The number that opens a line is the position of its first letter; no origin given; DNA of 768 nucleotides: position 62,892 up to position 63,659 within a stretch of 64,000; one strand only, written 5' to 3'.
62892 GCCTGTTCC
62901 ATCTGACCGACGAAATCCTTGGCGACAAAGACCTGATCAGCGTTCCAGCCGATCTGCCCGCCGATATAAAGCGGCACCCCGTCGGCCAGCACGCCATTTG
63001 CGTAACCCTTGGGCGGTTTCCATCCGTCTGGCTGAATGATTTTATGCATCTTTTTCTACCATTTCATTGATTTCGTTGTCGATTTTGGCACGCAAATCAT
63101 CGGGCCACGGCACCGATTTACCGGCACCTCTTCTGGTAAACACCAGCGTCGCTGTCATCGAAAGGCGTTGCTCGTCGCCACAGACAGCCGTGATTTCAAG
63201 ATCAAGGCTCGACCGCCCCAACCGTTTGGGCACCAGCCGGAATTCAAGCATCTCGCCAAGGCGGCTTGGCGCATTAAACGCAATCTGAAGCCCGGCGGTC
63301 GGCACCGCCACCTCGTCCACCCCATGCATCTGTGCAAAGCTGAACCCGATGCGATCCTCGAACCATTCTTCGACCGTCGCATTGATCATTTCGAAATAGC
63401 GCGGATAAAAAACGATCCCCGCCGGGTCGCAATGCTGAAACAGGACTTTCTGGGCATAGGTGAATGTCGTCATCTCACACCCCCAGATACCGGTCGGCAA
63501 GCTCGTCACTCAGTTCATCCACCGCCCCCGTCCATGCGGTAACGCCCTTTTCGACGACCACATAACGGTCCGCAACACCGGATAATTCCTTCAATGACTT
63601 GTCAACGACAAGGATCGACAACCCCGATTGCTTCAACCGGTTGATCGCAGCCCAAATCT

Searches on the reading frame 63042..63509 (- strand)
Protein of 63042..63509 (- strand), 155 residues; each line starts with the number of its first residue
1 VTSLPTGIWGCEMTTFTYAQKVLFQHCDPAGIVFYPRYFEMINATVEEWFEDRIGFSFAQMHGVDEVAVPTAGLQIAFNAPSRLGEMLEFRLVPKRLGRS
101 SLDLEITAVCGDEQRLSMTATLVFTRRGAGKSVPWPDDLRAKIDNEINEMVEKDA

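Call 46: search_protein_families(library=pfam, proteins=[window:63042-63509:-], max_evalue=1)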
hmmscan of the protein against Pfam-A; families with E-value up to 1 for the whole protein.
window:63042-63509:- (155 aa): 4 families
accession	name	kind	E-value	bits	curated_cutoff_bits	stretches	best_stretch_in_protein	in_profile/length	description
PF13279.12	4HBT_2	-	4.2e-10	40.6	25.5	1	22-143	1-122/122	Thioesterase-like superfamily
PF03061.28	4HBT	-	4.7e-08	33.7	20.6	1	52-114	14-76/79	Thioesterase superfamily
PF24411.1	DUF7545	-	0.01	16.6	27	1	39-63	68-92/95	Family of unknown function (DUF7545)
PF14393.11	DUF4422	-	0.14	12.4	25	1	11-44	52-84/220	Domain of unknown function (DUF4422)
